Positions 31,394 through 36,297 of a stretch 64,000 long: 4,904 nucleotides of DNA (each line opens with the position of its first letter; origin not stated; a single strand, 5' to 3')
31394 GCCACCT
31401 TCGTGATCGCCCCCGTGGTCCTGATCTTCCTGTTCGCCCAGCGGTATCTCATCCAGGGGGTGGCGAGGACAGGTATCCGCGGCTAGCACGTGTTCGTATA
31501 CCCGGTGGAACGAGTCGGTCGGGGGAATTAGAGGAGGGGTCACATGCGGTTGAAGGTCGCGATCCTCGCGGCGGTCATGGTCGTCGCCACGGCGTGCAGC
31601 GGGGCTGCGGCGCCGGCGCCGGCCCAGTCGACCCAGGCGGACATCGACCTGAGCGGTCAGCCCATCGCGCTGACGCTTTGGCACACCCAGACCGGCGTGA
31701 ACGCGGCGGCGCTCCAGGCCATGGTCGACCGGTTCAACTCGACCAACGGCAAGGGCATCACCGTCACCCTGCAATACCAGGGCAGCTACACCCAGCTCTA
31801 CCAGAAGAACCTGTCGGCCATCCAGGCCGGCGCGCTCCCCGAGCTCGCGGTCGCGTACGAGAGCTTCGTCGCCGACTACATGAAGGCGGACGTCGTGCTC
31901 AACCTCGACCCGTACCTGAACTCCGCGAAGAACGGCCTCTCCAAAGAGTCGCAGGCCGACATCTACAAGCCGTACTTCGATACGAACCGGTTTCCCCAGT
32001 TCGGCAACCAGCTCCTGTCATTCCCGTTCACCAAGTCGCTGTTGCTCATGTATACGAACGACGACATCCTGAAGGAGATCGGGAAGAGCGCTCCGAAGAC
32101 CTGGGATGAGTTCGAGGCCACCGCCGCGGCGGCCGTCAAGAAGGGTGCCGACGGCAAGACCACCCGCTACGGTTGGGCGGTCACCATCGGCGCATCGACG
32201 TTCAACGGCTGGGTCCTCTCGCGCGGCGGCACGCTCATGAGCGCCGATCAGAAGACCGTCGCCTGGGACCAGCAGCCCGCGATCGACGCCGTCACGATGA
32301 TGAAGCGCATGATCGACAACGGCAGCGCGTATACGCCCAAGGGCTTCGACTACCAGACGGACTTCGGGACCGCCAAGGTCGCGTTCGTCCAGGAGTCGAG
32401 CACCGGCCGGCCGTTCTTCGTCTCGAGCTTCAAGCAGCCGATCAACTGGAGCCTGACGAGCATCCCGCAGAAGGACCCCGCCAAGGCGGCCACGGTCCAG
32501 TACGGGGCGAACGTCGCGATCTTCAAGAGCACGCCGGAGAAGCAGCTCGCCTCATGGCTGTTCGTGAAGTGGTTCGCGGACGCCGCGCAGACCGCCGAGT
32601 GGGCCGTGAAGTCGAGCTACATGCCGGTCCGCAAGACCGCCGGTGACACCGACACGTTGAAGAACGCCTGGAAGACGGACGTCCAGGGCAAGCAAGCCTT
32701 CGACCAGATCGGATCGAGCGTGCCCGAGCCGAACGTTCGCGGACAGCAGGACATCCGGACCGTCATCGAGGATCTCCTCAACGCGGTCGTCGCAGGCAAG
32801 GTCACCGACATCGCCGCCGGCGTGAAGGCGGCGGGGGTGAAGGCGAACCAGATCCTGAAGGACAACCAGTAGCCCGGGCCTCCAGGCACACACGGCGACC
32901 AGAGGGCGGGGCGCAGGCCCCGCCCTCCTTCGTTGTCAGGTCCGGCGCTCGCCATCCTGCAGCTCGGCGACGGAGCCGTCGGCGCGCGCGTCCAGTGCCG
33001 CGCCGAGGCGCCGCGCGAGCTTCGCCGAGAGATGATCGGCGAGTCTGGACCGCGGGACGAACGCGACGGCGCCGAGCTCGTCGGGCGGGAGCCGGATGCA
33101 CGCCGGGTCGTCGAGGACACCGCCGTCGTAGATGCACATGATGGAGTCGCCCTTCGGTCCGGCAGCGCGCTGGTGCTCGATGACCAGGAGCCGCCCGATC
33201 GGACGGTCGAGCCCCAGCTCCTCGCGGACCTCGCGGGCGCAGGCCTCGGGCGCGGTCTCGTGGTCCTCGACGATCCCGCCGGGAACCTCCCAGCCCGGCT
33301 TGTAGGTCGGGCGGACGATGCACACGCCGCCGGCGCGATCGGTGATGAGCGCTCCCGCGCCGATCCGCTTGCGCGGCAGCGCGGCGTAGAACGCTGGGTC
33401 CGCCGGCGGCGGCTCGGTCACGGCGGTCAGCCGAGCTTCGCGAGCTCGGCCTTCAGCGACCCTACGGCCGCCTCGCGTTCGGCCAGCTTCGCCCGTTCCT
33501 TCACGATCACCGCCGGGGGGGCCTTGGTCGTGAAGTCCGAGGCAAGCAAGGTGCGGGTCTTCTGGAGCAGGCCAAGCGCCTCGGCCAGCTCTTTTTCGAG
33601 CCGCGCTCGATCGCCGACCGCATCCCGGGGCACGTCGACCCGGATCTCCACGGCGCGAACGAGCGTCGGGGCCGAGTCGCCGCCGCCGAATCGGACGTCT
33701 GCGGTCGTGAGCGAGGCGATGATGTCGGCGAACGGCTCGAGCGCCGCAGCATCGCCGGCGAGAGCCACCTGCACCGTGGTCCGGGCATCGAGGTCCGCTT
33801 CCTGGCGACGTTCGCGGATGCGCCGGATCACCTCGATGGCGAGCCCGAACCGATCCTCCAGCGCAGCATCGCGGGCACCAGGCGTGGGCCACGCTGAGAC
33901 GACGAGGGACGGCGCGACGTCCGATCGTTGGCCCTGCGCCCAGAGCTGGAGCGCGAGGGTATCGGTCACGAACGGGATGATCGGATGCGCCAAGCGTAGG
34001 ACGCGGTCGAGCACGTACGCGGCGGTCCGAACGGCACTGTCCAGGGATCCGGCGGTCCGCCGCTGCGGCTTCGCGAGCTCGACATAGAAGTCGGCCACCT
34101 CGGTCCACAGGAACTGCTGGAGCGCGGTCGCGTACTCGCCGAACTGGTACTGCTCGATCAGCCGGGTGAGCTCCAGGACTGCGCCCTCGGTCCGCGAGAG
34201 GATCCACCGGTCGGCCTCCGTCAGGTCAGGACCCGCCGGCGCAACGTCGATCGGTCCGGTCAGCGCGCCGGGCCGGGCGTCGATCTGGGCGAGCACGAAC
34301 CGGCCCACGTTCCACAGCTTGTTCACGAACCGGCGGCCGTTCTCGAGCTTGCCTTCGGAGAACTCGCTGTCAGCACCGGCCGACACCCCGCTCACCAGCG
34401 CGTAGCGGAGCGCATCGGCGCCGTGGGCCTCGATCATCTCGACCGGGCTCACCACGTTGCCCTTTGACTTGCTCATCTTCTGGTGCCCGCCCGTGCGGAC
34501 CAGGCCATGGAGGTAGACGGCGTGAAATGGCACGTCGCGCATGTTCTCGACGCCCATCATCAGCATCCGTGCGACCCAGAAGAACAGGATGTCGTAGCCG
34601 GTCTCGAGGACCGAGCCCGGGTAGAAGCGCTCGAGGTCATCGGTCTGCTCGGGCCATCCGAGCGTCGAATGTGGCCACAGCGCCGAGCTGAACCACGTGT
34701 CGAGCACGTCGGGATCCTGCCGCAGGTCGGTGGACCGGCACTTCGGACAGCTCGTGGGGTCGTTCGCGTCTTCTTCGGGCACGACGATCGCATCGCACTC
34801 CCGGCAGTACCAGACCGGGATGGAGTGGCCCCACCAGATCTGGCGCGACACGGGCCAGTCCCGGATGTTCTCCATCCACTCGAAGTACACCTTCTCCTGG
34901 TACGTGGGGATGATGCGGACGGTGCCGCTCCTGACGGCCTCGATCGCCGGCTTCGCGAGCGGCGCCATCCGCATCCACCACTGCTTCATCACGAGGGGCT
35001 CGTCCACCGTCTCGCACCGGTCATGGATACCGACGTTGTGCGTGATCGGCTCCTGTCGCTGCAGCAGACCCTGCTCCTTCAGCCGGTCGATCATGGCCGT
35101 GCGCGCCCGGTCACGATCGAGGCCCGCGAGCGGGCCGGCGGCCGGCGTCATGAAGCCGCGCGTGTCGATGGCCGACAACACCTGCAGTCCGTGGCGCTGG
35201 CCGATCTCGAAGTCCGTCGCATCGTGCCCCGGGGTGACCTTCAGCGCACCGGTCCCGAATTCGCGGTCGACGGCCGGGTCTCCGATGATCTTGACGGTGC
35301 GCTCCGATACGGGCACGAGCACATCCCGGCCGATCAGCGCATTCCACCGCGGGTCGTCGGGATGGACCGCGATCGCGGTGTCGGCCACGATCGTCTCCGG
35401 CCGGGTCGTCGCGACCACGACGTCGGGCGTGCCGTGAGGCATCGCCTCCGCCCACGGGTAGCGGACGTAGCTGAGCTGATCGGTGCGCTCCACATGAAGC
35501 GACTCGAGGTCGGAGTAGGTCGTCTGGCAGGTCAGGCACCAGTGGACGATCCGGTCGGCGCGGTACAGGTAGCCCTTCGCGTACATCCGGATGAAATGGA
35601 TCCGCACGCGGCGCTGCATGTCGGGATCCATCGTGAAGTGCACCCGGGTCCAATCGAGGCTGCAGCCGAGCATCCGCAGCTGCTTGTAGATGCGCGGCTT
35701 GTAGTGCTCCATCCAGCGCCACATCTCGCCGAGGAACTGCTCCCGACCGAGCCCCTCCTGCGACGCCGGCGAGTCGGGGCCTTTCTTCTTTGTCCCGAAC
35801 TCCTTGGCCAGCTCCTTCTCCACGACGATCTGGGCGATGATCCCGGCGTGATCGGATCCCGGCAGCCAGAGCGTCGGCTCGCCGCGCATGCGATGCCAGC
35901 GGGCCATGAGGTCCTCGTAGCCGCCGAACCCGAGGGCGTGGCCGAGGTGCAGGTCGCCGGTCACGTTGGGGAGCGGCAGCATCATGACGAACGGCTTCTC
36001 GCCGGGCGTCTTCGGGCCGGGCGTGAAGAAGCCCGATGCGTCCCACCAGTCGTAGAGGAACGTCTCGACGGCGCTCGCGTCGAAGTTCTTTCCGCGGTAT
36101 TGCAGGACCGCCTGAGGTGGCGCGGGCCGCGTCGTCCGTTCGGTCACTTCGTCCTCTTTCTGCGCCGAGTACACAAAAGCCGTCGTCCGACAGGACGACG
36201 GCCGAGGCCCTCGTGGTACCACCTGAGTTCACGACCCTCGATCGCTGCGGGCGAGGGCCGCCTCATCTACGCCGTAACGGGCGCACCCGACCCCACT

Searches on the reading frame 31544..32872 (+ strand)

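Call 56: search_protein_families(library=pfam, proteins=[window:31544-32872:+], max_evalue=0.001)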
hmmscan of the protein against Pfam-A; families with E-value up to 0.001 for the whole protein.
window:31544-32872:+ (442 aa): 1 family
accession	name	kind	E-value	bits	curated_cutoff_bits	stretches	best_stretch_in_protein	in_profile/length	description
PF13416.11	SBP_bac_8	-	2e-34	120.1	27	1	59-377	1-276/279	Bacterial extracellular solute-binding protein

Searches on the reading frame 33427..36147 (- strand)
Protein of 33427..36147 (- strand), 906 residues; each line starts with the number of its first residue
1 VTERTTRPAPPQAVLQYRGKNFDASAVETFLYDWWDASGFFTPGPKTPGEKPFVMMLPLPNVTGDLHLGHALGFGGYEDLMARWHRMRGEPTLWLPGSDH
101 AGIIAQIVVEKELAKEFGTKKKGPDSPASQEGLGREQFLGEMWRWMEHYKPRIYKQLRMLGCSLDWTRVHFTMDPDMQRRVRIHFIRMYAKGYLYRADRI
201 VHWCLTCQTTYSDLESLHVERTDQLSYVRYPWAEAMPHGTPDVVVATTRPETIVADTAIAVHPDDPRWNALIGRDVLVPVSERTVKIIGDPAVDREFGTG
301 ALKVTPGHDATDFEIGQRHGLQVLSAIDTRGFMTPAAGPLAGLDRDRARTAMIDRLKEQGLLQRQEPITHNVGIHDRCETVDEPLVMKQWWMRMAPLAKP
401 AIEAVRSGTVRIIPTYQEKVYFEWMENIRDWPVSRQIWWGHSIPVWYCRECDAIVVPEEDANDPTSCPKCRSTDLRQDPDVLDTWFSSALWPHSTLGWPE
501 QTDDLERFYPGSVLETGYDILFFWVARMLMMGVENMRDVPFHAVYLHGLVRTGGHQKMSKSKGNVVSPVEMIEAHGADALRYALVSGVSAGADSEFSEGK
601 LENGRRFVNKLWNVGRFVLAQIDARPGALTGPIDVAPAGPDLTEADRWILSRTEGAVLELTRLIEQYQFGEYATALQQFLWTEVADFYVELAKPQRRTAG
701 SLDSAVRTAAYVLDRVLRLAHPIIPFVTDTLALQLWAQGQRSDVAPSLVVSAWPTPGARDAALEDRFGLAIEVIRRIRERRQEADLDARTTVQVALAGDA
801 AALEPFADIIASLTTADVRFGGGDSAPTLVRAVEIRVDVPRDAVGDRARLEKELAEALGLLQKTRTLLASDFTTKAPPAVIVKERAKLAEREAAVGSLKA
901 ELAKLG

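Call 8: search_protein_families(library=pfam, proteins=[window:33427-36147:-])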
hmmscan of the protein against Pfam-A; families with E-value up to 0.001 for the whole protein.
window:33427-36147:- (906 aa): 6 families
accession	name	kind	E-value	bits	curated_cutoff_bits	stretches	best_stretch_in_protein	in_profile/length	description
PF00133.28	tRNA-synt_1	-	6.5e-115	384.6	22.7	1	31-595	2-412/414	tRNA synthetases class I (I, L, M and V)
PF08264.19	Anticodon_1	-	1.9e-27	96.4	25.1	1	646-795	1-147/148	Anticodon-binding domain of tRNA ligase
PF09334.17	tRNA-synt_1g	-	2.9e-17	63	20.1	2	541-602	312-372/391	tRNA synthetases class I (M)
PF10458.14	Val_tRNA-synt_C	-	5.7e-10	39.8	25.9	1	847-906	6-66/66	Valyl tRNA synthetase tRNA binding arm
PF13603.12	tRNA-synt_1_2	-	7.3e-05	22.8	25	0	273-329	86-142/185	Leucyl-tRNA synthetase, editing domain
PF01406.26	tRNA-synt_1e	-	0.00031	20.6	27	1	536-601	232-296/301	tRNA synthetases class I (C) catalytic domain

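Call 9: find_related_loci(query=window:33427-36147:-, collection=genome_contigs, flank=3000)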
Query window:33427-36147:- (906 aa) in genome_contigs; peptide patterns used: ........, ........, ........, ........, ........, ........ (x = any residue, [..] = any of these).
108 stretches matched a pattern; 40 encode a relative of the query (tblastn E <= 1e-3); 38 distinct loci.
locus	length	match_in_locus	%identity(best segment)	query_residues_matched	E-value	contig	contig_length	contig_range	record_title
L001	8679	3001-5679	92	11-904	0e+0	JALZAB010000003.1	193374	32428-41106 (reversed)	MAG: Chloroflexota bacterium isolate KAP bin80 SD1490-92_k127_1462889, whole genome shotgun sequence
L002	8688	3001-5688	86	6-904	0e+0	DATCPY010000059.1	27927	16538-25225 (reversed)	MAG TPA_asm: Candidatus Limnocylindria bacterium isolate SMAG_U7239 k141_5506, whole genome shotgun sequence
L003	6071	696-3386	86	6-906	0e+0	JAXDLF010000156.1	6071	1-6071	MAG: Chloroflexota bacterium isolate BP_611 scaffold_3187191, whole genome shotgun sequence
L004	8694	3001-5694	84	7-906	0e+0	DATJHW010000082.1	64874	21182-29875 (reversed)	MAG TPA_asm: Candidatus Saccharimonadales bacterium isolate SMAG_U15522 k141_10606763, whole genome shotgun sequence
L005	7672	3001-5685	83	6-904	0e+0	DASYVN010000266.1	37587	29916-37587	MAG TPA_asm: Candidatus Limnocylindria bacterium isolate SMAG_U6255 k141_292362, whole genome shotgun sequence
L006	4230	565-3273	81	3-906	0e+0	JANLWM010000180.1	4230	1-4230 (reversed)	MAG: Chloroflexota bacterium isolate OTE_20_metabat_38 OTE_20_k141_1286766, whole genome shotgun sequence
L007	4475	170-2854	81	11-905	0e+0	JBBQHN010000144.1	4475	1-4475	MAG: Candidatus Limnocylindria bacterium isolate Co_metawrap_902 Cmw_902_k141_26450986_length_4475_cov_11.0000, whole ge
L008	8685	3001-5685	81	11-905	0e+0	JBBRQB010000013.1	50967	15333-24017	MAG: Candidatus Limnocylindria bacterium isolate metawrap_la1_12 W_la1_12_k141_1486238L_50967_cov_14.0000, whole genome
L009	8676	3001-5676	78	11-905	0e+0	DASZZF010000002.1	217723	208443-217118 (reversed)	MAG TPA_asm: Candidatus Limnocylindria bacterium isolate SMAG_U6229 k141_164477, whole genome shotgun sequence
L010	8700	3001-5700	81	7-905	0e+0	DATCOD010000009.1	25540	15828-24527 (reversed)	MAG TPA_asm: Candidatus Limnocylindria bacterium isolate SMAG_U7192 k141_130709, whole genome shotgun sequence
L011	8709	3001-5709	75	1-906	0e+0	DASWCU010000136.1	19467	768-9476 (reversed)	MAG TPA_asm: Candidatus Limnocylindria bacterium isolate SMAG_U2717 k141_594062, whole genome shotgun sequence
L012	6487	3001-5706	73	5-902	0e+0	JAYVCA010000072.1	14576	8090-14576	MAG: Chloroflexota bacterium isolate GL30_DN_metabat_152 GL30_DN_metabat_152_71, whole genome shotgun sequence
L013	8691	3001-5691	82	6-906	0e+0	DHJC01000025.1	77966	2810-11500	MAG TPA_asm: Chloroflexi bacterium UBA4730 UBA4730_contig_2148, whole genome shotgun sequence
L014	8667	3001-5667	70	8-906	0e+0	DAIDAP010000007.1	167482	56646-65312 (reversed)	MAG TPA_asm: Chloroflexi bacterium isolate clean326 k141_3695, whole genome shotgun sequence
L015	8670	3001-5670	67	6-905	0e+0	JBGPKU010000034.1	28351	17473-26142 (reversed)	MAG: Candidatus Limnocylindria bacterium isolate OBJ_0618_7090110_279 k141_11705308_length_28351_cov_16.0223, whole geno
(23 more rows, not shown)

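Call 54: find_encoding_contigs(protein=window:33427-36147:-, flank=2000, max_places=3)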
Protein window:33427-36147:- (906 aa): no gene with exactly this product is on record in the collection.

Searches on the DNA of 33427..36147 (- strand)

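Call 48: search_rna_families(sources=[L001, L002, L008, L017, L018, L020, L038], threshold=evalue, max_evalue=0.01)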
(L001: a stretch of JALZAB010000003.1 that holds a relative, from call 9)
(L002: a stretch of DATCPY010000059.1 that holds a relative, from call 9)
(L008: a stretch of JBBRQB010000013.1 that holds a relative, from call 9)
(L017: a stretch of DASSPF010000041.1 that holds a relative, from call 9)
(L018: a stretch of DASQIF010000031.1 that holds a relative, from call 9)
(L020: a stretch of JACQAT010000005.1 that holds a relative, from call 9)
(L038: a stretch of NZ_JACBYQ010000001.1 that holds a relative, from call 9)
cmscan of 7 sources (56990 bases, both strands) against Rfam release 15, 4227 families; matches with E-value up to 0.01: 4.
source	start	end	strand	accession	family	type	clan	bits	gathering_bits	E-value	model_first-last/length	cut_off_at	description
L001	2740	2947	+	RF00230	T-box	Cis-reg; leader;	-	60.8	93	8.5e-11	1-219/219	no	T-box leader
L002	2738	2946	+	RF00230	T-box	Cis-reg; leader;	-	53.6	93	6.1e-09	1-219/219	no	T-box leader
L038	14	205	-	RF00230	T-box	Cis-reg; leader;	-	40.5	93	1.4e-05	1-219/219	no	T-box leader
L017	2791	2933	+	RF00230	T-box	Cis-reg; leader;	-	35.4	93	0.0003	1-219/219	no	T-box leader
